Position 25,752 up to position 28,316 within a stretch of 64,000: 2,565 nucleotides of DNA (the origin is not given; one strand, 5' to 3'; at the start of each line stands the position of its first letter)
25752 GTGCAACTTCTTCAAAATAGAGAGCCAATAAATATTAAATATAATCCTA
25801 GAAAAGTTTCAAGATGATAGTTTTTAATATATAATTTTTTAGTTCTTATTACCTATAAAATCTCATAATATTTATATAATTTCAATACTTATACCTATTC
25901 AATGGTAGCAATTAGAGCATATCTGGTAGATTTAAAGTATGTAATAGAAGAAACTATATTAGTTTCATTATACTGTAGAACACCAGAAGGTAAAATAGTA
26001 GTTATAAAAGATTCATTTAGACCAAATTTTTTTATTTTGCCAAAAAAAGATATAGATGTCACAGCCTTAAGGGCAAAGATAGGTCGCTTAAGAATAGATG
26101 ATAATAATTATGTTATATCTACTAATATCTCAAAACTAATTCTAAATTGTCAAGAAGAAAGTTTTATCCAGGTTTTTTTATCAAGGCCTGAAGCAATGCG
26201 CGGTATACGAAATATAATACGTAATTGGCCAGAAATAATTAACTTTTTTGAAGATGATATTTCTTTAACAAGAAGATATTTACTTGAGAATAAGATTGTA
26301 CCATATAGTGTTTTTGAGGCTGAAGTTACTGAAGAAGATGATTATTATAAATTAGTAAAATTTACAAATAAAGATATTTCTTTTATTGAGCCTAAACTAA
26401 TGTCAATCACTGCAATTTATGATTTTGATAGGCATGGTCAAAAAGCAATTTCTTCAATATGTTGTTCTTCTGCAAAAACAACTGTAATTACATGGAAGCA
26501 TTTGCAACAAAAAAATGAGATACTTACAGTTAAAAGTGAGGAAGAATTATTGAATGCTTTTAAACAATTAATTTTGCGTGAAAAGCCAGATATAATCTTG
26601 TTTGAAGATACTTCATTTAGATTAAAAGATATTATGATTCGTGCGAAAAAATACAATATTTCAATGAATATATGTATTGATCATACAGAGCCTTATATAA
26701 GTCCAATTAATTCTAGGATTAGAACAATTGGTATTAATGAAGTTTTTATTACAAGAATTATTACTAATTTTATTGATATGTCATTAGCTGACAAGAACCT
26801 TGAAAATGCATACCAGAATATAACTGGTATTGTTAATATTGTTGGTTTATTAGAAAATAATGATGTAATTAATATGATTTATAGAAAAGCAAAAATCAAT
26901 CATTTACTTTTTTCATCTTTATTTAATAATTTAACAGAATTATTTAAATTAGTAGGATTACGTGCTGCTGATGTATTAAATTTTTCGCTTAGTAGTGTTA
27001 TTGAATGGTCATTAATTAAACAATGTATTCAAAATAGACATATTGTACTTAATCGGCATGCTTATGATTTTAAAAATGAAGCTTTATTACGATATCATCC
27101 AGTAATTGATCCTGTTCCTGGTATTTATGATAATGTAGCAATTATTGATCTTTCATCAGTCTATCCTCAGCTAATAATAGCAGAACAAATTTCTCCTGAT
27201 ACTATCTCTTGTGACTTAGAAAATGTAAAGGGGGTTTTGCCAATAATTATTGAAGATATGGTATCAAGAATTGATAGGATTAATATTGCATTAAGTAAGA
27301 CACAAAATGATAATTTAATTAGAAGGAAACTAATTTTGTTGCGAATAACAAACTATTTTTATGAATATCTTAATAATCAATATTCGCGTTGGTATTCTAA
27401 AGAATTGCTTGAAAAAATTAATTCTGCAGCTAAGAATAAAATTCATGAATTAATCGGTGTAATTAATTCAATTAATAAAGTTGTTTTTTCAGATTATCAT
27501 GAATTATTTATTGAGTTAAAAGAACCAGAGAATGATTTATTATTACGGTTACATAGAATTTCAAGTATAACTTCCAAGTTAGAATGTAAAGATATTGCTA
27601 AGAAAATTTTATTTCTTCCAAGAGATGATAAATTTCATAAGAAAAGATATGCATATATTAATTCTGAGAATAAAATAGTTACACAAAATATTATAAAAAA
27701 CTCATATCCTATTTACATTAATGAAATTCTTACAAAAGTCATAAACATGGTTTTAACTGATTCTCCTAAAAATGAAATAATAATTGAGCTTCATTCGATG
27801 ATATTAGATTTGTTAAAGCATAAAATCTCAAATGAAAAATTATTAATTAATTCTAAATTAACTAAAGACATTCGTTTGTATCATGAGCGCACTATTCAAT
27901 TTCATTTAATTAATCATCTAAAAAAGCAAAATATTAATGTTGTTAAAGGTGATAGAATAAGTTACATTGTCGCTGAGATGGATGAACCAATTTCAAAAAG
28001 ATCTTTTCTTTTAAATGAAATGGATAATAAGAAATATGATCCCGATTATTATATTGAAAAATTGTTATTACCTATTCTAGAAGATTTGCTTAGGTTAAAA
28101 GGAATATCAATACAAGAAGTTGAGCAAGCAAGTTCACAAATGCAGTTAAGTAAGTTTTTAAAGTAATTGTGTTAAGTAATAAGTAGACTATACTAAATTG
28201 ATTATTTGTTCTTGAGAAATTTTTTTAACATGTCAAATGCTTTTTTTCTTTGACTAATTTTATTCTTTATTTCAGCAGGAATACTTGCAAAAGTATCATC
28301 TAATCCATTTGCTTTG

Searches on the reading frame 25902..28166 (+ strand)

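Call 8: search_protein_families(library=pfam, proteins=[window:25902-28166:+], max_evalue=0.0001)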
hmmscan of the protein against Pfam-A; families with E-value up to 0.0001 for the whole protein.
window:25902-28166:+ (754 aa): 2 families
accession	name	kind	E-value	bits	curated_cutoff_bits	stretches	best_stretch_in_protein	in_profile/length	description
PF00136.26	DNA_pol_B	-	7.7e-13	48.5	23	2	358-441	6-89/453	DNA polymerase family B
PF03104.25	DNA_pol_B_exo1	-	2.6e-07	30.7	23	1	115-253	3-184/242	DNA polymerase family B, exonuclease domain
